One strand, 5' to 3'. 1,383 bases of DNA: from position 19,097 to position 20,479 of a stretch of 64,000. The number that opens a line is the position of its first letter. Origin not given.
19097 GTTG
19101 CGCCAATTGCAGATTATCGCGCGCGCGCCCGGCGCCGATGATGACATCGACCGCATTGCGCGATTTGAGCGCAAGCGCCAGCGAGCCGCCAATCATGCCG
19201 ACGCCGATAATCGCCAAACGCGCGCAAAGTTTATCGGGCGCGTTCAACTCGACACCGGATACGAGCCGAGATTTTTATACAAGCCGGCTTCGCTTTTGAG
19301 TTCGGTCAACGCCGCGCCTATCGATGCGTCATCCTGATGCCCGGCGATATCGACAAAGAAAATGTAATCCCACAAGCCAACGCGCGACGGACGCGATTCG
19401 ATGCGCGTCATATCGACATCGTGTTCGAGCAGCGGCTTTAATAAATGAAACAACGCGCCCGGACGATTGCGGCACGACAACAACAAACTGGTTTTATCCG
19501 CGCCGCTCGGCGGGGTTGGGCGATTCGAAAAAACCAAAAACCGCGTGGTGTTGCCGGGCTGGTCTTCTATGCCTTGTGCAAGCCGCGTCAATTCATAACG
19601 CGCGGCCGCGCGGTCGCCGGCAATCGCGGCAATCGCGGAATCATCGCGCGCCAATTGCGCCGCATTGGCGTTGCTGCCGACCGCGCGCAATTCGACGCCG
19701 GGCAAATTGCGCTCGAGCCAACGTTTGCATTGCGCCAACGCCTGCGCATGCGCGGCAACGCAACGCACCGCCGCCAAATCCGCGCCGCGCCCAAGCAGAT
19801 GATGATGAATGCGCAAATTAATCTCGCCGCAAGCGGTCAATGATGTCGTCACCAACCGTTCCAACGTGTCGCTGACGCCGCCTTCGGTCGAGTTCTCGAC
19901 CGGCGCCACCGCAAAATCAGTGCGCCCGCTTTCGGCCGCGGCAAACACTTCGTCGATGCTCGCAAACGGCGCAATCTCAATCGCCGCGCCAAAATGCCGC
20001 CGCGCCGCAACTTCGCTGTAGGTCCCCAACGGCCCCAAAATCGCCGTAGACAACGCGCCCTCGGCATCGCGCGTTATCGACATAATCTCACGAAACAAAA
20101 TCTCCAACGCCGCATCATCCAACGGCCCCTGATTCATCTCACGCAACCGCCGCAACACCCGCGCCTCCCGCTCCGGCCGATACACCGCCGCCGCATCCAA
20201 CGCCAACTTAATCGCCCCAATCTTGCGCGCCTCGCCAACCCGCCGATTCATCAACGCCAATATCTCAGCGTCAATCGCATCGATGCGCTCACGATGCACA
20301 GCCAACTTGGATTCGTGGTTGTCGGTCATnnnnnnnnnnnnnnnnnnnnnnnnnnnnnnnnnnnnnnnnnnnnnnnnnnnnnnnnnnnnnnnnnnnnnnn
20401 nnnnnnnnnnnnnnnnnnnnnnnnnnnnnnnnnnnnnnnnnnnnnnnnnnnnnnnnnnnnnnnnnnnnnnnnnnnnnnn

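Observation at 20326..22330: Type II restriction-modification pair spliced into the gyrA-pheA operon in place of serC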

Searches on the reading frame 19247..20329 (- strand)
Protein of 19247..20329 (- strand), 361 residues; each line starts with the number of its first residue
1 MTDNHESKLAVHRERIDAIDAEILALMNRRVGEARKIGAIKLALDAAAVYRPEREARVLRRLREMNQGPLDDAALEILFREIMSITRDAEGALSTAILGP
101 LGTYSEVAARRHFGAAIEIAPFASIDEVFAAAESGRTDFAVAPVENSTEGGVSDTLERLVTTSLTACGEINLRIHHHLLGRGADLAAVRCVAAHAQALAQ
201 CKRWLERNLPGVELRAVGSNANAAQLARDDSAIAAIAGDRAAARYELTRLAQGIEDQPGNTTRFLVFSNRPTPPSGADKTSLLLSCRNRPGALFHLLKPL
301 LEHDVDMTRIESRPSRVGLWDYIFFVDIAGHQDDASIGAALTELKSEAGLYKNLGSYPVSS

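Call 4: search_protein_families(library=pfam, proteins=[window:19247-20329:-], max_evalue=0.1)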
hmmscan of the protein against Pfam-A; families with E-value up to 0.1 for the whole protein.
window:19247-20329:- (361 aa): 3 families
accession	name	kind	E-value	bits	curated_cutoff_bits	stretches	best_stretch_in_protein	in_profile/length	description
PF00800.23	PDT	-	8.7e-57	192.3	25.2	1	96-270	2-179/181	Prephenate dehydratase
PF01817.26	CM_2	-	2.7e-20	72.8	27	1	13-90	2-79/80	Chorismate mutase type II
PF01842.31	ACT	-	4.3e-12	46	27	1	280-344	1-64/66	ACT domain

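Call 8: find_related_loci(query=window:19247-20329:-, collection=genome_contigs, flank=10000)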
Query window:19247-20329:- (361 aa) in genome_contigs; peptide patterns used: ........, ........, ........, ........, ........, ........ (x = any residue, [..] = any of these).
599 stretches matched a pattern (row limit reached: there are more); 42 encode a relative of the query (tblastn E <= 1e-3); 42 distinct loci.
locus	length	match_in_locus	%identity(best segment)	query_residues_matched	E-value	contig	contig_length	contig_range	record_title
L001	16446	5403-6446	52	13-358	2e-107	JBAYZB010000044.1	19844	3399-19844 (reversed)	MAG: Gammaproteobacteria bacterium isolate SO_2017_CLC_44 scaffold_3646_c1_PH3_2017, whole genome shotgun sequence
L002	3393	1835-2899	51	8-360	1e-107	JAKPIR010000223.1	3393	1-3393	MAG: Pseudomonadota bacterium isolate USOA134_metabat.83 k141_108711, whole genome shotgun sequence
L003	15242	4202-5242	47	13-358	8e-103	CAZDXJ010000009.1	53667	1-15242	MAG TPA_asm: uncultured Methylococcaceae bacterium isolate SRP216583_co2_184 genome assembly, contig: NODE_277_length_53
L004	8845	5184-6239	51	9-358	2e-102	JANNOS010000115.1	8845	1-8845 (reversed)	MAG: Methylophilaceae bacterium isolate SOY_34_metabat_293 SOY_34_k141_5318159, whole genome shotgun sequence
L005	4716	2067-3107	51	13-358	1e-102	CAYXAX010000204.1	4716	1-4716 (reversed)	MAG TPA_asm: uncultured Gammaproteobacteria bacterium isolate SRP214966_co3_20 genome assembly, contig: NODE_37244_lengt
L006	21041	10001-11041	48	13-358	2e-98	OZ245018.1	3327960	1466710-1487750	MAG: Gammaproteobacteria bacterium isolate 946ad2bf-fb27-4ec7-8787-b9044ac20274 genome assembly, chromosome: 1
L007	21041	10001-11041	47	13-358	5e-96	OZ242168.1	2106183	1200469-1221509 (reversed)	MAG: Gammaproteobacteria bacterium isolate b8ff562c-44dd-40bc-8c1c-884215fd9d6e genome assembly, chromosome: 1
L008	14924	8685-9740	49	13-359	1e-95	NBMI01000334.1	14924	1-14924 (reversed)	MAG: Candidatus Parabeggiatoa sp. nov. 2 isolate 4572_84 ex4572_84_scaffold_24495, whole genome shotgun sequence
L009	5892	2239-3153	48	55-358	4e-93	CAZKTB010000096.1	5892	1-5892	MAG TPA_asm: uncultured Thiopseudomonas sp. isolate SRP187154_co1_120 genome assembly, contig: NODE_20695_length_5892_co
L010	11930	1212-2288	42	1-358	4e-91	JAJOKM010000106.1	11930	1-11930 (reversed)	MAG: Thermodesulfovibrionales bacterium isolate MAG-1293 c_000000000030, whole genome shotgun sequence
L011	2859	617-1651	42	13-358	1e-92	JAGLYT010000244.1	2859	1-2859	MAG: bacterium isolate RS_13_36 ZL320.bin.36.fa_244, whole genome shotgun sequence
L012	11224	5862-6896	42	13-358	1e-90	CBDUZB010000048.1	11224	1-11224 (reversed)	MAG TPA_asm: uncultured bacterium isolate SRR21487743_metabat2_78 genome assembly, contig: ERZ25748485.1586, whole genom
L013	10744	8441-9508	43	6-360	5e-88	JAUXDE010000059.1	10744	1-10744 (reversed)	MAG: Clostridia bacterium isolate CSMAG_2843 CSMAG_2843_k119_1622422_length_10744_cov_8.0000, whole genome shotgun seque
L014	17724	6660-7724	42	3-358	5e-87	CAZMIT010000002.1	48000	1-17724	MAG TPA_asm: uncultured bacterium isolate binchicken_co32_468 genome assembly, contig: NODE_744_length_48000_cov_19.4076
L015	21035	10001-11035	42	13-358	5e-87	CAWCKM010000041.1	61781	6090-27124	MAG: Nitrospirota bacterium isolate MFD00709.bin.1.4 genome assembly, contig: contig_30934, whole genome shotgun sequenc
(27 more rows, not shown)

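Call 23: find_homologous_proteins(query=window:19247-20329:-, max_evalue=1e-60)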
Query window:19247-20329:- (361 aa): 7966 proteins with E <= 1e-60 among 8000 candidates; the best 120 are listed.
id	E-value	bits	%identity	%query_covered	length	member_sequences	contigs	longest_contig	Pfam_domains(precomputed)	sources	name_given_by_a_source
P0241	3.0e-227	771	98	100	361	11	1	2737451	PF00800.24,PF01842.32,PF01817.27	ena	-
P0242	2.3e-175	600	76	100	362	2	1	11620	PF00800.24,PF01842.32,PF01817.27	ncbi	ncbi:MAG: prephenate dehydratase [Gammaproteobacteria bacterium]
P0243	2.3e-172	591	75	100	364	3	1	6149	PF00800.24,PF01842.32,PF01817.27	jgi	-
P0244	1.3e-168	578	74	99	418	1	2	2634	PF00800.24,PF01842.32,PF01817.27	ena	-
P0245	1.5e-167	575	73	100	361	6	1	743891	PF00800.24,PF01842.32,PF01817.27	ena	-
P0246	1.6e-167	575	74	99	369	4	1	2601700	PF00800.24,PF01842.32,PF01817.27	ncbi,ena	-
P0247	8.6e-167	572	74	100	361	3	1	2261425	PF00800.24,PF01842.32,PF01817.27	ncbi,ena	-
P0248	3.5e-166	570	73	99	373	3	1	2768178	PF00800.24,PF01842.32,PF01817.27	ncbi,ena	-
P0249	4.9e-166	570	73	100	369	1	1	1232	PF00800.24,PF01842.32,PF01817.27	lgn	-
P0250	1.5e-165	568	72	99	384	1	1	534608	PF00800.24,PF01842.32,PF01817.27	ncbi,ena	-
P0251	5.2e-165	566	72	100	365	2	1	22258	PF00800.24,PF01842.32,PF01817.27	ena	-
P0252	7.7e-165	566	73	100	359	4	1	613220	PF00800.24,PF01842.32,PF01817.27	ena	-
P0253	2.0e-164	565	72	100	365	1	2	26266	PF00800.24,PF01842.32,PF01817.27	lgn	-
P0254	5.3e-164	563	72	99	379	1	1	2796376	PF00800.24,PF01842.32,PF01817.27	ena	-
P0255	1.2e-163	562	72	100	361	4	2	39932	PF00800.24,PF01842.32,PF01817.27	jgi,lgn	-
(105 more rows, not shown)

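Call 24: find_encoding_contigs(protein=P0241, flank=10000, max_places=10)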
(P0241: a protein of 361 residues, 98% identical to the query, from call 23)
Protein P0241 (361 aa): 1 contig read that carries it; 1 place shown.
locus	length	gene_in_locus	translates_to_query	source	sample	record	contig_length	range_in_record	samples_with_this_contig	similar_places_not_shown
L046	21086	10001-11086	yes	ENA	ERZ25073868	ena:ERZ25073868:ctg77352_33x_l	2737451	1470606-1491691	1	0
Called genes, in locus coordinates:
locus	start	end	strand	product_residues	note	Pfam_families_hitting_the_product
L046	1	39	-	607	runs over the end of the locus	PF00474:SSF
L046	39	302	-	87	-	PF13937:DUF4212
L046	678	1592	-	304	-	PF01073:3Beta_HSD, PF01370:Epimerase, PF02719:Polysacc_synt_2, PF04321:RmlD_sub_bind, PF07993:NAD_binding_4 (faint), PF13460:NAD_binding_10 (weak), PF16363:GDP_Man_Dehyd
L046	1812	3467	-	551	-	PF03901:Glyco_transf_22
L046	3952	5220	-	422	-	PF13167:GTP-bdg_N, PF16360:GTP-bdg_M, PF01926:MMR_HSR1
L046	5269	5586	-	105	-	PF17209:Hfq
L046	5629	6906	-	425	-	PF00665:rve, PF13683:rve_3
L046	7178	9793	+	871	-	PF00521:DNA_topoisoIV, PF03989:DNA_gyraseA_C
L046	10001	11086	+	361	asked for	PF01817:CM_2, PF00800:PDT, PF01842:ACT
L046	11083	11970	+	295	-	PF03446:NAD_binding_2 (weak), PF03807:F420_oxidored, PF07991:KARI_N (weak), PF02153:PDH_N, PF20463:PDH_C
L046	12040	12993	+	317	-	PF13651:EcoRI_methylase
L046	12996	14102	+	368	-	PF03235:GmrSD_N, PF01844:HNH, PF14279:HNH_5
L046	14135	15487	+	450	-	PF00275:EPSP_synthase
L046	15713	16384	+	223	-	PF02224:Cytidylate_kin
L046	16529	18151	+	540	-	PF17092:PCB_OB (faint), PF23459:S1_RRP5 (faint), PF00575:S1, PF21710:Spt6_S1 (faint), PF00575:S1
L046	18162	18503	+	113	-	PF00216:Bac_DNA_binding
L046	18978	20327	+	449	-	PF13424:TPR_12 (faint), PF25063:ARM_TT21_C (faint), PF00515:TPR_1 (faint), PF07719:TPR_2 (faint), PF13174:TPR_6 (faint), PF13181:TPR_8 (faint), PF13428:TPR_14 (faint), PF13432:TPR_16 (faint), +2 more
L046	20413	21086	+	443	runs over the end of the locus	PF02558:ApbA (weak), PF03721:UDPG_MGDP_dh_N, PF00984:UDPG_MGDP_dh, PF03720:UDPG_MGDP_dh_C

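Call 25: list_cluster_members(proteins=[P0241, P0121])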
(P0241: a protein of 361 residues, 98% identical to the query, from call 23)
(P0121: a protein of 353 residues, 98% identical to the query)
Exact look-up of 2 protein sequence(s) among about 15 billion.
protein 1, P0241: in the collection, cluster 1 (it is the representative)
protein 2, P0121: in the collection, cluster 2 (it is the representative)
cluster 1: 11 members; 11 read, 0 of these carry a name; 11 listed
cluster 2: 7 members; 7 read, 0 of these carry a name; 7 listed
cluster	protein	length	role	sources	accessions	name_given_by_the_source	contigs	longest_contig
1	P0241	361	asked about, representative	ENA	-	-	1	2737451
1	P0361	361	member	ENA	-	-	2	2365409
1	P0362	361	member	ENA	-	-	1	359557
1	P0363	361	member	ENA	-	-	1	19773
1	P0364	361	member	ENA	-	-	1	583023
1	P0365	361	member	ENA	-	-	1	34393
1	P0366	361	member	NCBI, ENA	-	-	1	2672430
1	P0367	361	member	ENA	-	-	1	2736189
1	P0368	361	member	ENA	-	-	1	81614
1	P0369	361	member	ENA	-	-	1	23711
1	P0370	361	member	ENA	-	-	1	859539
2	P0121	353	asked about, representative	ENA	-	-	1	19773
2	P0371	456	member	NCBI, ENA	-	-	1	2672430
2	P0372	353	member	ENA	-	-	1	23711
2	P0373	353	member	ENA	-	-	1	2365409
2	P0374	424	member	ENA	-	-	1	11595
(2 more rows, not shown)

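Call 26: find_encoding_contigs(protein=P0374, flank=10000, max_places=4)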
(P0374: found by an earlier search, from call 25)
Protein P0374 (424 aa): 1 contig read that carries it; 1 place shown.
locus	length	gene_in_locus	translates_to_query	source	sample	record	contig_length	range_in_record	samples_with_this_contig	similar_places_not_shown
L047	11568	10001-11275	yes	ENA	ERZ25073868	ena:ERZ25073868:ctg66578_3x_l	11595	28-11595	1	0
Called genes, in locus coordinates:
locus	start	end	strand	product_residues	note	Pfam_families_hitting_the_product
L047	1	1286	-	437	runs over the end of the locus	?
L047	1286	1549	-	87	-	PF13937:DUF4212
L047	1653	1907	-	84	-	-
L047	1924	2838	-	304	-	PF01073:3Beta_HSD, PF01370:Epimerase, PF02719:Polysacc_synt_2, PF04321:RmlD_sub_bind, PF07993:NAD_binding_4 (faint), PF13460:NAD_binding_10 (weak), PF16363:GDP_Man_Dehyd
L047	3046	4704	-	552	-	PF03901:Glyco_transf_22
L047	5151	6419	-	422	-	PF13167:GTP-bdg_N, PF16360:GTP-bdg_M, PF01926:MMR_HSR1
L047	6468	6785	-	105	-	PF17209:Hfq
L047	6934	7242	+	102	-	-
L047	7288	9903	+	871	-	PF00521:DNA_topoisoIV, PF03989:DNA_gyraseA_C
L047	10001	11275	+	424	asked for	PF01555:N6_N4_Mtase, PF00565:SNase (weak)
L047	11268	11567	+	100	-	?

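Call 27: find_encoding_contigs(protein=P0367, flank=6000, max_places=4)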
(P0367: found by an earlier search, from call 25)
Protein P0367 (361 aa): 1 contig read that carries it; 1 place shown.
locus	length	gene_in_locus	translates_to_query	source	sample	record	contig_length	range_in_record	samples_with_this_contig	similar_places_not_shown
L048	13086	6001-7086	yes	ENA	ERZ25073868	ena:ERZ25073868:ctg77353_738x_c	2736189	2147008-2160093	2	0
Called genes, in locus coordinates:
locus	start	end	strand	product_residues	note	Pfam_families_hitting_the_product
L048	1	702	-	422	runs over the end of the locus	PF13167:GTP-bdg_N, PF16360:GTP-bdg_M, PF01926:MMR_HSR1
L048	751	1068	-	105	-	PF17209:Hfq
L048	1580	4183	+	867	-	PF00521:DNA_topoisoIV, PF03989:DNA_gyraseA_C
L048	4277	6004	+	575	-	PF03235:GmrSD_N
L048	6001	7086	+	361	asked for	PF01817:CM_2, PF00800:PDT, PF01842:ACT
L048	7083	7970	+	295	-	PF03807:F420_oxidored, PF07991:KARI_N (faint), PF02153:PDH_N, PF20463:PDH_C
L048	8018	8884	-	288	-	PF01555:N6_N4_Mtase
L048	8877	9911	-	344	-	-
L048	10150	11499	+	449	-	PF00275:EPSP_synthase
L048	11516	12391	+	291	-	PF02224:Cytidylate_kin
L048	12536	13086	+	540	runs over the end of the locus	PF17092:PCB_OB (faint), PF23459:S1_RRP5 (faint), PF00575:S1, PF21710:Spt6_S1 (faint), PF00575:S1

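Call 51: find_encoding_contigs(protein=P0246, flank=9000, max_places=3)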
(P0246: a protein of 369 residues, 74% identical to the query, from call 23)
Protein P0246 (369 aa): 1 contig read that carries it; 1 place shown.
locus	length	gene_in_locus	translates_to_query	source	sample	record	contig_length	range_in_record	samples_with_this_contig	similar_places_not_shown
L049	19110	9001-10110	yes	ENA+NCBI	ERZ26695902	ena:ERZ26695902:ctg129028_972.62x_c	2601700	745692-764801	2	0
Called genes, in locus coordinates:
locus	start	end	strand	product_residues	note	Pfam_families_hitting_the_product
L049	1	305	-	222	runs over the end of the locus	PF02223:Thymidylate_kin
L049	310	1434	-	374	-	PF02618:YceG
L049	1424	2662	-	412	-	PF00109:ketoacyl-synt, PF02801:Ketoacyl-synt_C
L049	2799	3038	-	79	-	PF00550:PP-binding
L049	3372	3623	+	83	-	-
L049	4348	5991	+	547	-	PF02028:BCCT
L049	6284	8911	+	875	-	PF00521:DNA_topoisoIV, PF03989:DNA_gyraseA_C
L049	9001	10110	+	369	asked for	PF01817:CM_2, PF00800:PDT, PF01842:ACT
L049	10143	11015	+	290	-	PF03807:F420_oxidored (weak), PF02153:PDH_N, PF20463:PDH_C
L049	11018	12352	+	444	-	PF00275:EPSP_synthase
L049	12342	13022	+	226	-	PF02224:Cytidylate_kin, PF13189:Cytidylate_kin2 (weak)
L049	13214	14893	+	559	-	PF17092:PCB_OB (faint), PF23459:S1_RRP5 (faint), PF00575:S1, PF21710:Spt6_S1 (faint), PF00575:S1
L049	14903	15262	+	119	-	PF18291:HU-HIG (weak), PF00216:Bac_DNA_binding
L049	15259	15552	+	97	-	PF06305:LapA_dom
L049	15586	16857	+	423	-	PF25063:ARM_TT21_C (faint), PF07719:TPR_2 (faint), PF13174:TPR_6 (faint), PF13428:TPR_14 (faint), PF13432:TPR_16 (faint), PF14559:TPR_19 (faint), PF18073:Zn_ribbon_LapB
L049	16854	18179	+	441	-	PF03721:UDPG_MGDP_dh_N, PF00984:UDPG_MGDP_dh, PF03720:UDPG_MGDP_dh_C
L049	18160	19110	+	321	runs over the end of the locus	PF00294:PfkB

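Call 52: find_encoding_contigs(protein=P0247, flank=9000, max_places=3)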
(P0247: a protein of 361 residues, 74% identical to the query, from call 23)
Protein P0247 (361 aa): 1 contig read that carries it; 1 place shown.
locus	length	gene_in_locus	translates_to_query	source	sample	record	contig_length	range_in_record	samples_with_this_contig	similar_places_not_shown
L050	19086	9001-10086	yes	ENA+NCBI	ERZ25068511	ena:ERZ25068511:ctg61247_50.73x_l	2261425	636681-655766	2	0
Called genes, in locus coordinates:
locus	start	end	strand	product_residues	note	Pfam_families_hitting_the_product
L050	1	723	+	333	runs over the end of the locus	PF01715:IPPT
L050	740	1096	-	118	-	PF02325:CCB3_YggT (weak)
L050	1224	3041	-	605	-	PF00474:SSF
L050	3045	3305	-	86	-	PF13937:DUF4212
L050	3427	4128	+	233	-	-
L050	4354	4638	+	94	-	PF17209:Hfq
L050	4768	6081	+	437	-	PF13167:GTP-bdg_N, PF16360:GTP-bdg_M, PF01926:MMR_HSR1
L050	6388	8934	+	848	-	PF00521:DNA_topoisoIV, PF03989:DNA_gyraseA_C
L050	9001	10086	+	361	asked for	PF01817:CM_2, PF00800:PDT, PF01842:ACT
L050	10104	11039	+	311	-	PF03807:F420_oxidored (weak), PF02153:PDH_N, PF20463:PDH_C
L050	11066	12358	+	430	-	PF00275:EPSP_synthase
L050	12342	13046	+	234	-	PF02224:Cytidylate_kin, PF13189:Cytidylate_kin2 (weak)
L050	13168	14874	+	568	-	PF17092:PCB_OB (faint), PF00575:S1, PF21710:Spt6_S1 (faint), PF00575:S1, PF03074:GCS (faint), PF00575:S1, PF23459:S1_RRP5 (weak)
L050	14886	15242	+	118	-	PF00216:Bac_DNA_binding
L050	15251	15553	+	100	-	PF06305:LapA_dom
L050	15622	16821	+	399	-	PF13428:TPR_14 (faint), PF13176:TPR_7 (faint), PF13432:TPR_16 (faint), PF14559:TPR_19 (faint), PF25063:ARM_TT21_C (faint), PF18073:Zn_ribbon_LapB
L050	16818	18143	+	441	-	PF03721:UDPG_MGDP_dh_N, PF00984:UDPG_MGDP_dh, PF03720:UDPG_MGDP_dh_C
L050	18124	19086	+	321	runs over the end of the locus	PF00294:PfkB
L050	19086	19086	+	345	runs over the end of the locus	PF01073:3Beta_HSD, PF01370:Epimerase, PF02719:Polysacc_synt_2 (faint), PF04321:RmlD_sub_bind, PF16363:GDP_Man_Dehyd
